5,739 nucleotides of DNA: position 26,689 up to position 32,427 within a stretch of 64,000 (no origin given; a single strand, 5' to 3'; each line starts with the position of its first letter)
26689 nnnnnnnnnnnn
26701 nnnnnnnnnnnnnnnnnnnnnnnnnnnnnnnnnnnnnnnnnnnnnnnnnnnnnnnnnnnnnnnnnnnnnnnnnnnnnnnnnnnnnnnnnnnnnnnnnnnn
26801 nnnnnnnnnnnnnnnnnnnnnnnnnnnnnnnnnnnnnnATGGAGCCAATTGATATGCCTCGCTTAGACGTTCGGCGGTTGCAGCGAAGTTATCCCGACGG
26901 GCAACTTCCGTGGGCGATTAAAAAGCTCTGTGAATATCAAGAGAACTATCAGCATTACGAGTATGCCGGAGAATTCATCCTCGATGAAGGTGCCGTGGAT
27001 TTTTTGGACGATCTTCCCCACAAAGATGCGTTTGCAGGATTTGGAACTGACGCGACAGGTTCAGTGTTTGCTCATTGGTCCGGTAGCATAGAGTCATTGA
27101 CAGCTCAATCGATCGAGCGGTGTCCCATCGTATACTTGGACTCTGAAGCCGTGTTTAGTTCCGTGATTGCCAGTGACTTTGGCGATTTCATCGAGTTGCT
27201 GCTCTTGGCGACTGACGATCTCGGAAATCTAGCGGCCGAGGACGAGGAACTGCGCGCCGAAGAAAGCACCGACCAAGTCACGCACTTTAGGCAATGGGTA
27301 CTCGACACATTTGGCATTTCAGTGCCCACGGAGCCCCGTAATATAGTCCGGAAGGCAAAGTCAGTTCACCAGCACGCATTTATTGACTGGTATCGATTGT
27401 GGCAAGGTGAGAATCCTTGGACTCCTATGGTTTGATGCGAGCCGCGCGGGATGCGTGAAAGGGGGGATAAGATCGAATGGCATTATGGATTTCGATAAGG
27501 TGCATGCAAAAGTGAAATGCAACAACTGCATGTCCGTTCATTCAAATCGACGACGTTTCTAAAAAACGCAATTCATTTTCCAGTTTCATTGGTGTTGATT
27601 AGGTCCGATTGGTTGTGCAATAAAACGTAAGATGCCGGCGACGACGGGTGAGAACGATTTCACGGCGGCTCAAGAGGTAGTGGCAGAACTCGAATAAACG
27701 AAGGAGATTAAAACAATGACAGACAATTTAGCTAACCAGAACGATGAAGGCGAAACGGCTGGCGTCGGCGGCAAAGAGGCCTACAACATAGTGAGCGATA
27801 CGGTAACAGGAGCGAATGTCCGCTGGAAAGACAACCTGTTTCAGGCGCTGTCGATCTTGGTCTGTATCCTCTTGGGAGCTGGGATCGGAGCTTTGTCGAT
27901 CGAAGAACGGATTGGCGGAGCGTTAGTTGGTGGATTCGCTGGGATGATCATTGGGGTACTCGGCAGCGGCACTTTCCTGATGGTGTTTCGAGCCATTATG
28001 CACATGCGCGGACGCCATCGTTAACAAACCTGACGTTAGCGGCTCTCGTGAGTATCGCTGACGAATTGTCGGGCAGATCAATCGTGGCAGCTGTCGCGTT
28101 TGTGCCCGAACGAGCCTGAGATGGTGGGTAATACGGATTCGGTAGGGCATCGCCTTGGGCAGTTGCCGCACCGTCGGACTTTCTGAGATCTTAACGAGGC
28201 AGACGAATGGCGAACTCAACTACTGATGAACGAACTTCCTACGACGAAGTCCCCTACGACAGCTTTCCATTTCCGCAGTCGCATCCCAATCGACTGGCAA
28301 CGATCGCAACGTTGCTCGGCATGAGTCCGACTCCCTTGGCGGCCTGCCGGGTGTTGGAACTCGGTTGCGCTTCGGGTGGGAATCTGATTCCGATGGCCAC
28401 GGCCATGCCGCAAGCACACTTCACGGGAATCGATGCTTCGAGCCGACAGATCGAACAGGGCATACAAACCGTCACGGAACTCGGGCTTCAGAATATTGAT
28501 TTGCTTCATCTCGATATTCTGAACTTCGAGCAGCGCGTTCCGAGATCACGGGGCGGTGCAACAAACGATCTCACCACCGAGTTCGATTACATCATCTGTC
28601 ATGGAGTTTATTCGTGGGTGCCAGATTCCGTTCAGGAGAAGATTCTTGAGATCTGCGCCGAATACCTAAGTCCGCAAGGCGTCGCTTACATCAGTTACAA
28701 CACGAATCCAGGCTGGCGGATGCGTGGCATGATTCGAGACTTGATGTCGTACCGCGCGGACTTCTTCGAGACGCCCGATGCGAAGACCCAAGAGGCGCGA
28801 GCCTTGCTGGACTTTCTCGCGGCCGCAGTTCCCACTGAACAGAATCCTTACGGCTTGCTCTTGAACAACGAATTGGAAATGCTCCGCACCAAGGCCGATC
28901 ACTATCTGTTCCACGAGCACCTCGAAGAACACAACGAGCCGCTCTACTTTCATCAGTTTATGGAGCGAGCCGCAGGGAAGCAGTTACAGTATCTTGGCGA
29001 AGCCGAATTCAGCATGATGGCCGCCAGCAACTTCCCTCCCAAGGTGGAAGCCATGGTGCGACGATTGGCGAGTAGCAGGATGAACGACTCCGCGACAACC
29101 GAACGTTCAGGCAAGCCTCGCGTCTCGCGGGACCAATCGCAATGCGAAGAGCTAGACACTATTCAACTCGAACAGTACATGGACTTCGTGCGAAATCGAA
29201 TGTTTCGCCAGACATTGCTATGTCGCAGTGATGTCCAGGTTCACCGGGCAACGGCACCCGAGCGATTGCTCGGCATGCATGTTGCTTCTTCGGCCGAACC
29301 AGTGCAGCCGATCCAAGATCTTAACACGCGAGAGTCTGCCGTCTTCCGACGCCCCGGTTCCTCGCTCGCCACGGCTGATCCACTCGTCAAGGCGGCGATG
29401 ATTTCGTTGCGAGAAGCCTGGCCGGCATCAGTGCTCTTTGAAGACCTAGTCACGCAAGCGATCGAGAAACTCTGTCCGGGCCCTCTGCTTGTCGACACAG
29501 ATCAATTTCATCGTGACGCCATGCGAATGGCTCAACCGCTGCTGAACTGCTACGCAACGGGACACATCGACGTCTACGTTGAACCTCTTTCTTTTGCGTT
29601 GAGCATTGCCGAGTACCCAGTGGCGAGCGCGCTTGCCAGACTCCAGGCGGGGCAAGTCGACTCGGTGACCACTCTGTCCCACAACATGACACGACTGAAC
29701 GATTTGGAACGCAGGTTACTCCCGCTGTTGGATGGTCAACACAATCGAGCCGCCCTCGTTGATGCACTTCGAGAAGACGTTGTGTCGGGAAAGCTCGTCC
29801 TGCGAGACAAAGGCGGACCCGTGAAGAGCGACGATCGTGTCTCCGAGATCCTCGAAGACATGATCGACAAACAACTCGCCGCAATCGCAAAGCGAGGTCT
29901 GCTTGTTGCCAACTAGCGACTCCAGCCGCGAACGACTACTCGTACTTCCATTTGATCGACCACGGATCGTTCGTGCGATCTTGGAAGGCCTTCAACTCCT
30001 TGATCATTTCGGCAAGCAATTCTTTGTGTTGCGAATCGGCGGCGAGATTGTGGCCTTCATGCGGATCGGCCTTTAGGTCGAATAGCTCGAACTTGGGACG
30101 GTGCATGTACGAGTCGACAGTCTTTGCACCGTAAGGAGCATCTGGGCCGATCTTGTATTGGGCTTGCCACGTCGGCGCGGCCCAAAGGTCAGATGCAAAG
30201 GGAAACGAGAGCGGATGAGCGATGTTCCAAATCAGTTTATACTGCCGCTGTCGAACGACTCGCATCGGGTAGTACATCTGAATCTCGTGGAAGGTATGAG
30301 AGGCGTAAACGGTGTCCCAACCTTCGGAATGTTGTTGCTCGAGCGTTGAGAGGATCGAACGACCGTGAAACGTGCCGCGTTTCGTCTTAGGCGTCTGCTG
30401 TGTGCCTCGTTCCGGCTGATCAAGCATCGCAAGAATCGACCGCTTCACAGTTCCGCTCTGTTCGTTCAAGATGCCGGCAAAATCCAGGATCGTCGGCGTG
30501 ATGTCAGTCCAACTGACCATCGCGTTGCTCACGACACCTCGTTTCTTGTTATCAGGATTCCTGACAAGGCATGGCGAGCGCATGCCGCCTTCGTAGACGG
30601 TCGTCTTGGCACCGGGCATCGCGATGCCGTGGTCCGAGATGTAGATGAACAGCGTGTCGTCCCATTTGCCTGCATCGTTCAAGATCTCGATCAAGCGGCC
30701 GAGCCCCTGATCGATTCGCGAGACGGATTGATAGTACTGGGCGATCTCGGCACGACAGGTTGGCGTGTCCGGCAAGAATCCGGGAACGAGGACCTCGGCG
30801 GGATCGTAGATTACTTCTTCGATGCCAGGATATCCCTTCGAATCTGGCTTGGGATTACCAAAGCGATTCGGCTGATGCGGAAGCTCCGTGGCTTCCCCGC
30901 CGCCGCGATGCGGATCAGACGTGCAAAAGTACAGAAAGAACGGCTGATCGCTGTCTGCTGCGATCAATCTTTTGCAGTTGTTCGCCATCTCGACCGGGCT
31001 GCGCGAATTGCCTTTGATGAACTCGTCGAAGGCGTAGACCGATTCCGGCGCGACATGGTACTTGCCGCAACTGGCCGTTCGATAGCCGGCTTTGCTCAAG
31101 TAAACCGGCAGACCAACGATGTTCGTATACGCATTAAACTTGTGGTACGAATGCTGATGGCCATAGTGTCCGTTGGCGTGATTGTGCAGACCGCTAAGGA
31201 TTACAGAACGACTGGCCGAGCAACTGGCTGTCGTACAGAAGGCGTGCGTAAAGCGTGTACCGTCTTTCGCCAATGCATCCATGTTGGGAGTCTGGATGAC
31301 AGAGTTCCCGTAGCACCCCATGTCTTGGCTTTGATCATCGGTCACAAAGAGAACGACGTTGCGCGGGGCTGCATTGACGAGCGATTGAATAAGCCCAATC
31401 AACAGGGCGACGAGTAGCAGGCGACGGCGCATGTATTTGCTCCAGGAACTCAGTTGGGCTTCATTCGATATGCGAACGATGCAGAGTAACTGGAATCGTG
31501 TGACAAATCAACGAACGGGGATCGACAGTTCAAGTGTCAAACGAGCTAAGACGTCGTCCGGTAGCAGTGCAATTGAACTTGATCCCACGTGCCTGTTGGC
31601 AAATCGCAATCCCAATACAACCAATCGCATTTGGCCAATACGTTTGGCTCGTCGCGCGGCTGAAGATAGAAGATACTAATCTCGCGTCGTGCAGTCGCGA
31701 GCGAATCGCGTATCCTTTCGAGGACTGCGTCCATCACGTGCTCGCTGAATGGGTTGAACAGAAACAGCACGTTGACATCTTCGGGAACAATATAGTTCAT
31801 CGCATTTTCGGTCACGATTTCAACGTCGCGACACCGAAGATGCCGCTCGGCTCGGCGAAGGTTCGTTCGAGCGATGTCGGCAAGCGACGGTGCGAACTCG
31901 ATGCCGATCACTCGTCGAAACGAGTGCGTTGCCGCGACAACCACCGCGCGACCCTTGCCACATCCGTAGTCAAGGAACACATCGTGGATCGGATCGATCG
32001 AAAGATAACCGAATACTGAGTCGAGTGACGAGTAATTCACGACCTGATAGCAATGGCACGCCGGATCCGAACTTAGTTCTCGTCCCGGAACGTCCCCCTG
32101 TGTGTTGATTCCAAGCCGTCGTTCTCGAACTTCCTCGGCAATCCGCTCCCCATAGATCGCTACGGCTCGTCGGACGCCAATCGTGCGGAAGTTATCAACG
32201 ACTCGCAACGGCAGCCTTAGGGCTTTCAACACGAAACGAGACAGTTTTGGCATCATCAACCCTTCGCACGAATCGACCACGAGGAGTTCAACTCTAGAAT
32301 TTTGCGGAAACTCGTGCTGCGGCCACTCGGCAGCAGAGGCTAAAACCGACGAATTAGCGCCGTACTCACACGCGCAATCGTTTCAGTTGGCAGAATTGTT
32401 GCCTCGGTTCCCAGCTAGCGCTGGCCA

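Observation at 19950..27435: Giant Hint-domain polymorphic toxin with an SHH/AHH-like C-terminal module and adjacent SUKH-like immunity gene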

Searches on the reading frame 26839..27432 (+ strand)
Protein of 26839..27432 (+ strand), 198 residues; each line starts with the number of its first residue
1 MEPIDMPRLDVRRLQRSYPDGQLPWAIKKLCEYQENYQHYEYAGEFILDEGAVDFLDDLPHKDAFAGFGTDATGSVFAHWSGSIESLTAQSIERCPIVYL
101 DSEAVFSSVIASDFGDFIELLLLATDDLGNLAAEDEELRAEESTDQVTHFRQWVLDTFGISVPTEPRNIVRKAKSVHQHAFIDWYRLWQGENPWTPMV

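Call 6: search_protein_families(library=pfam, proteins=[window:26839-27432:+], max_evalue=1)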
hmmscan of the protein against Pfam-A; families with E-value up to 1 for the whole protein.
window:26839-27432:+ (198 aa): 0 families

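Call 7: search_protein_families(library=ncbifam, proteins=[window:26839-27432:+], max_evalue=1)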
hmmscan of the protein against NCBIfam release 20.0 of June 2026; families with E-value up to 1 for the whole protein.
window:26839-27432:+ (198 aa): 0 families

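Call 11: find_homologous_proteins(query=window:26839-27432:+, max_evalue=0.01)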
Query window:26839-27432:+ (198 aa): 1 proteins with E <= 0.01 among 158 candidates.
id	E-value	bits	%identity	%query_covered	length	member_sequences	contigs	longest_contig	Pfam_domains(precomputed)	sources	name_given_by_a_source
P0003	7.9e-129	446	100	97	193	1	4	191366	-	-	-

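Call 14: find_encoding_contigs(protein=P0003, flank=10000, max_places=6)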
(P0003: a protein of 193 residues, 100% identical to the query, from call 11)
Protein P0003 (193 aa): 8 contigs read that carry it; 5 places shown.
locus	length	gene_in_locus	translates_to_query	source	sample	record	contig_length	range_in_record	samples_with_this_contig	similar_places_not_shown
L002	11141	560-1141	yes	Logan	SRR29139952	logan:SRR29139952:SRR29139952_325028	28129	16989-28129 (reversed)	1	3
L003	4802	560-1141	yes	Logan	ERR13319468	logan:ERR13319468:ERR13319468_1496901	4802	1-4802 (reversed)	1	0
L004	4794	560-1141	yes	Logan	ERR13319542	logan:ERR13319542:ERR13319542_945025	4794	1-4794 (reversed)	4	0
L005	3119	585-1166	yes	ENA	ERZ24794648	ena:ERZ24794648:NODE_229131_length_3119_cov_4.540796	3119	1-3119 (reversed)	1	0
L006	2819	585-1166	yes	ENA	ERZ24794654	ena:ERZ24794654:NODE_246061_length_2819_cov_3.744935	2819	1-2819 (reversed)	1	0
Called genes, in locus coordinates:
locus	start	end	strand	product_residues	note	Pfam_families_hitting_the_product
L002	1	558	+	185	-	?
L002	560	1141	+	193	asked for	-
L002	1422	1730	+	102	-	-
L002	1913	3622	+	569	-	PF13489:Methyltransf_23, PF02390:Methyltransf_4, PF08242:Methyltransf_12, PF13649:Methyltransf_25, PF13847:Methyltransf_31, PF10119:MethyTransf_Reg, PF21782:WHD_PKMT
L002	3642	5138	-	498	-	PF00884:Sulfatase, PF01663:Phosphodiest (faint), PF16347:SGSH_C (weak)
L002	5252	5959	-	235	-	PF13649:Methyltransf_25 (weak)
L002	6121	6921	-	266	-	PF23441:SDR (weak), PF00106:adh_short, PF01370:Epimerase (faint), PF08659:KR, PF13561:adh_short_C2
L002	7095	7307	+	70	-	-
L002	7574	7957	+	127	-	PF00903:Glyoxalase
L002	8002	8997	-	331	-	-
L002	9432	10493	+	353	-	PF00180:Iso_dh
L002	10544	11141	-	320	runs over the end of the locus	-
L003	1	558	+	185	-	?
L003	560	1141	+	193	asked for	-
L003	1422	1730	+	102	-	-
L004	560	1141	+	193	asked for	-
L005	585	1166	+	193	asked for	-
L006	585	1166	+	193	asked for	-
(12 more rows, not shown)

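Call 61: search_solved_structures(query=A1, max_evalue=10, show_alignments=2)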
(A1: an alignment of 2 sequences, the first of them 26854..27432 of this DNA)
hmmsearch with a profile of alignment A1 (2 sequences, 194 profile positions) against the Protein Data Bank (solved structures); distinct sequences matched with E-value up to 10: 0.

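Call 62: search_protein_families(library=pfam, proteins=[window:26854-27432:+], max_evalue=10)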
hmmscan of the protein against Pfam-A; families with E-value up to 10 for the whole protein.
window:26854-27432:+ (193 aa): 0 families

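Call 63: find_related_loci(query=A1, collection=metagenome_contigs, flank=6000)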
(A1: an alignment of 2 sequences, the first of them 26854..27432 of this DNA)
Query A1 (193 aa) in metagenome_contigs; peptide patterns used: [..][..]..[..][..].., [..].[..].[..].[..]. (x = any residue, [..] = any of these).
335 stretches matched a pattern, but none encodes a relative of the query by tblastn (E <= 1e-3).

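Call 73: predict_structure(protein=window:26854-27432:+)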
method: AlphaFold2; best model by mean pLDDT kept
length: 193 residues; sequences in the alignment: 1
mean_pLDDT: 47.4   pTM: 0.37
mean pLDDT of the five models: 47.4, 40.7, 37.0, 36.4, 35.9
residues with pLDDT >= 90: 0; 70-90: 5; 50-70: 77; < 50: 111
segments of 3 or more residues with pLDDT < 50: 1-4, 32-40, 67-69, 96-139, 149-193
pLDDT, mean of each block of 10 residues (from residue 1): 50 64 65 42 57 67 53 57 56 42 37 46 40 43 50 43 28 33 33 29
secondary structure, 60 per line:
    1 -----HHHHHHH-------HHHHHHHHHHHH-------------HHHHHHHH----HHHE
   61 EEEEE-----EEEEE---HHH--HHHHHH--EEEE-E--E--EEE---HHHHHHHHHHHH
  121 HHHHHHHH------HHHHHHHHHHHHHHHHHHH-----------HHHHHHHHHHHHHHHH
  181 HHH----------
elements in order: H6-12 H20-31 H45-52 E60-65 E71-75 H84-89 E92-95 E103-105 H109-128 H135-153 H165-183

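Call 77: fold_search(model_id=the predicted structure, library=pdb)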
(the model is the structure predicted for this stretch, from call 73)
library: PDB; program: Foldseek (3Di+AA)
matches with E <= 10: 62; with E <= 0.001: 0
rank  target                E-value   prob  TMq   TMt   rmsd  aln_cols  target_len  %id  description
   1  5jvn                  1.1e+00  0.11  0.18  0.06  15.0       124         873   13  C3-type pyruvate phosphate dikinase: intermediate state of the central domain in the swiveling mechanism (released 2017-04-05)
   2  5jvl_A                2.7e+00  0.07  0.15  0.04  12.9       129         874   12  C4-type pyruvate phospate dikinase: nucleotide binding domain with bound ATP analogue (released 2017-04-05)
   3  5lu4_A                2.8e+00  0.12  0.18  0.06   8.5        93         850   17  C4-type pyruvate phosphate dikinase: conformational intermediate of central domain in the swiveling mechanism (released 2017-05-24)
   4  8s5f_D                3.0e+00  0.03  0.17  0.13  13.7       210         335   15  Crystal structure of the HExxH domain of ChlBHExxH a novel alpha-ketoglutarate dependent oxygenase (released 2024-10-02)
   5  4uwk                  3.4e+00  0.03  0.18  0.09  13.1       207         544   11  Discovery of (2S)-8-((3R)-3-Methylmorpholin-4-yl)-1-(3-methyl-2-oxo- butyl)-2-(trifluoromethyl)-3,4-dihydro-2H-pyrimido( (released 2014-11-26)
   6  8z7a_C                3.6e+00  0.08  0.18  0.16  13.6        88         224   19  Open Barrel Structure of Translin from Trichoderma virens (released 2025-04-23)
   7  8s5f_E                3.6e+00  0.02  0.17  0.13  13.9       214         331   14  Crystal structure of the HExxH domain of ChlBHExxH a novel alpha-ketoglutarate dependent oxygenase (released 2024-10-02)
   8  8ww7_E                3.6e+00  0.02  0.14  0.04  19.1       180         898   12  Structure of AMPPNP-Form AsfvPrimPol Dodecamer (released 2025-04-30)
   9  8s5f_F                3.8e+00  0.02  0.18  0.14  13.7       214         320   14  Crystal structure of the HExxH domain of ChlBHExxH a novel alpha-ketoglutarate dependent oxygenase (released 2024-10-02)
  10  8z7a_F                4.0e+00  0.08  0.17  0.15  12.7        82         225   21  Open Barrel Structure of Translin from Trichoderma virens (released 2025-04-23)
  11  8z7a_B                4.0e+00  0.08  0.18  0.16  12.8        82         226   21  Open Barrel Structure of Translin from Trichoderma virens (released 2025-04-23)
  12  8wwa_B                4.0e+00  0.02  0.15  0.06  19.1       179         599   10  Structure of AMPPNP-Form AsfvPrimPol Hexamer (released 2025-04-30)
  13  1vbg                  4.3e+00  0.09  0.16  0.05   9.2        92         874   16  Pyruvate Phosphate Dikinase from Maize (released 2005-03-08)
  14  8z7a_D                4.3e+00  0.08  0.18  0.16  12.7        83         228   20  Open Barrel Structure of Translin from Trichoderma virens (released 2025-04-23)
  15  3pja_L                4.8e+00  0.02  0.19  0.18  18.9       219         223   15  Crystal structure of human C3PO complex (released 2011-05-11)
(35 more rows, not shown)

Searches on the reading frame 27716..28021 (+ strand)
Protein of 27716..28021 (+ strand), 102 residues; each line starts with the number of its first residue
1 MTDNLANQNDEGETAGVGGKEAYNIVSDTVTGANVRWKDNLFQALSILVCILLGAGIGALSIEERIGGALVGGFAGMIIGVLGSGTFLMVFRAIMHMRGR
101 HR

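Call 12: search_protein_families(library=pfam, proteins=[window:27716-28021:+], max_evalue=0.01)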
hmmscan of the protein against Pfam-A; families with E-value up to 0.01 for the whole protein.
window:27716-28021:+ (102 aa): 1 family
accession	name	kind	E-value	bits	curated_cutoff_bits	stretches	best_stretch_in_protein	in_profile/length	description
PF09925.14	DUF2157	-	0.0092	16.1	32.4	0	34-85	87-137/146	Predicted membrane protein (DUF2157)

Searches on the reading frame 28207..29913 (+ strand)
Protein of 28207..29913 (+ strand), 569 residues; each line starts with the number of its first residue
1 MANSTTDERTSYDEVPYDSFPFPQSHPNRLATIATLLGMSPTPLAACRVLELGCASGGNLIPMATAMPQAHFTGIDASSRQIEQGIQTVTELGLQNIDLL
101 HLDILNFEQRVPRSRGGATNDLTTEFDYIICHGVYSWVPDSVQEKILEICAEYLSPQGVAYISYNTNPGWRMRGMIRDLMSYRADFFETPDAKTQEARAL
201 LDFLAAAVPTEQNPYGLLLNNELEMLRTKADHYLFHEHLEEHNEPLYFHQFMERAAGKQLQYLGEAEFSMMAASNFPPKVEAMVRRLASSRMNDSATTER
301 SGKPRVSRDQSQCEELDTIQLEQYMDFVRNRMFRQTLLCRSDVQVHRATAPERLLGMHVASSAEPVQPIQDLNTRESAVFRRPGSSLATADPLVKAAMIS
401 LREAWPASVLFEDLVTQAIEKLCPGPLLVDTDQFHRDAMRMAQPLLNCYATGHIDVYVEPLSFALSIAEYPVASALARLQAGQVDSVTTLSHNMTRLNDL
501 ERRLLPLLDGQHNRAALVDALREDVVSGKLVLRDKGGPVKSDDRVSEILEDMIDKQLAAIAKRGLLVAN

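Call 12: search_protein_families(library=pfam, proteins=[window:28207-29913:+], max_evalue=0.01)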
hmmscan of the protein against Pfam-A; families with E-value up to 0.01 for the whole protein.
window:28207-29913:+ (569 aa): 10 families
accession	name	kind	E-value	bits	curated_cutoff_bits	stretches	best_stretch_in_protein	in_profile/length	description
PF21782.3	PKMT_2nd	-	2.3e-25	89.3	27.8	1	469-565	1-98/98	PKMT, C-terminal winged helix domain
PF10119.14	MethyTransf_Reg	-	1.5e-21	77.4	25.5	2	231-288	2-59/84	Predicted methyltransferase regulatory domain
PF13847.12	Methyltransf_31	-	3.4e-14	53.2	27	1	46-166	4-113/145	Methyltransferase domain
PF08242.18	Methyltransf_12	-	3.6e-14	53.7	30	1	50-159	1-97/98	Methyltransferase domain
PF13649.12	Methyltransf_25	-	7.2e-12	46.3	27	1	49-158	1-97/97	Methyltransferase domain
PF13489.12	Methyltransf_23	-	5.9e-11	42.8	27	1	38-174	15-129/164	Methyltransferase domain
PF02390.23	Methyltransf_4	-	7.3e-09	35.8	24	1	48-107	4-63/173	Putative methyltransferase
PF08241.18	Methyltransf_11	-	3.3e-05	24.9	21.2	1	50-162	1-95/95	Methyltransferase domain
PF06080.18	DUF938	-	0.00031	21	27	1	45-162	25-137/202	Protein of unknown function (DUF938)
PF01739.24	CheR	-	0.003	17.5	27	0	121-162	132-173/195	CheR methyltransferase, SAM binding domain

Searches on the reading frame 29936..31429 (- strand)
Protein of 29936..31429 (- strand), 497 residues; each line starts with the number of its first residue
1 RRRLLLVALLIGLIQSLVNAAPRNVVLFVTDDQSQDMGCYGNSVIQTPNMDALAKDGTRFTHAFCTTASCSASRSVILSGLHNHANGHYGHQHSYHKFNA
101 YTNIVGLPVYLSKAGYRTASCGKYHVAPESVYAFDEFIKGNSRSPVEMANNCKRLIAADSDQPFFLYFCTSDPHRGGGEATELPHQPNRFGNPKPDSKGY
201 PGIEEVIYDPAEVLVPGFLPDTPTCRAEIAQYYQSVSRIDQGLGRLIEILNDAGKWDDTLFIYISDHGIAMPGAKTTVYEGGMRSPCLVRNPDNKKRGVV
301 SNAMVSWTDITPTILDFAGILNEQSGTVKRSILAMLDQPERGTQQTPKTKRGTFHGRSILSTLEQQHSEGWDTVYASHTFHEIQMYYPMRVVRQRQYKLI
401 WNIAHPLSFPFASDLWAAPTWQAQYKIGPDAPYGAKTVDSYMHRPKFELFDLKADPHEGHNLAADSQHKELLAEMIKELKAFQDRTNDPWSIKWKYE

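Call 12: search_protein_families(library=pfam, proteins=[window:29936-31429:-], max_evalue=0.01)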
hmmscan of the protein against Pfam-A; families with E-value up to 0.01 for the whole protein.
window:29936-31429:- (497 aa): 5 families
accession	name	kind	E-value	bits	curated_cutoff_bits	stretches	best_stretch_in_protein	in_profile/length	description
PF00884.28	Sulfatase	-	1.8e-49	169.1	25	1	23-320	1-301/301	Sulfatase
PF16347.10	SGSH_C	-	5e-17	62.9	29.3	2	275-324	8-57/154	N-sulphoglucosamine sulphohydrolase, C-terminal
PF01663.27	Phosphodiest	-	4.2e-06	27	23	1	232-270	184-222/342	Type I phosphodiesterase / nucleotide pyrophosphatase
PF14707.11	Sulfatase_C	-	0.00038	21.5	30.9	1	389-484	14-94/127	C-terminal region of aryl-sulfatase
PF10280.14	Med11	-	0.002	19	26.9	1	224-335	45-111/120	Mediator complex protein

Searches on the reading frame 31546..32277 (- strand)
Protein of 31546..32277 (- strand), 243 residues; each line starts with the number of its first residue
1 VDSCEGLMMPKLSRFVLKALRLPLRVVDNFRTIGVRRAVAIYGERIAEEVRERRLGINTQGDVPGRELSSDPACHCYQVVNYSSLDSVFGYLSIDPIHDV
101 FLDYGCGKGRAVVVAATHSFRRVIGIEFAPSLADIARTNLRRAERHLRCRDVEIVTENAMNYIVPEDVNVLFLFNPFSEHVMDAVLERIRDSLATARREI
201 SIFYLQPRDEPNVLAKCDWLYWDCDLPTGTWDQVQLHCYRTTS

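Call 12: search_protein_families(library=pfam, proteins=[window:31546-32277:-], max_evalue=0.01)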
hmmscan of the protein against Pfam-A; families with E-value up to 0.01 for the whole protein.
window:31546-32277:- (243 aa): 8 families
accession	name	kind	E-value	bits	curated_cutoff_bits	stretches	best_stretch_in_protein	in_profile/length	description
PF13649.12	Methyltransf_25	-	3.2e-07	31.4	27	1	102-193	2-93/97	Methyltransferase domain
PF08241.18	Methyltransf_11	-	4e-05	24.6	21.2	1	102-166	1-58/95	Methyltransferase domain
PF08123.19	DOT1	-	0.0002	21.4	23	1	79-148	25-94/205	Histone methylation protein DOT1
PF08242.18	Methyltransf_12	-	0.0003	21.9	30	1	102-194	1-93/98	Methyltransferase domain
PF13847.12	Methyltransf_31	-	0.00065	19.8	27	1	100-143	6-51/145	Methyltransferase domain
PF01135.25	PCMT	-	0.0012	19.1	20.3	1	89-153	66-127/210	Protein-L-isoaspartate(D-aspartate) O-methyltransferase (PCMT)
PF13489.12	Methyltransf_23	-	0.0028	17.9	27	1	100-163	25-85/164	Methyltransferase domain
PF02390.23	Methyltransf_4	-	0.0028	17.6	24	1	100-166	4-71/173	Putative methyltransferase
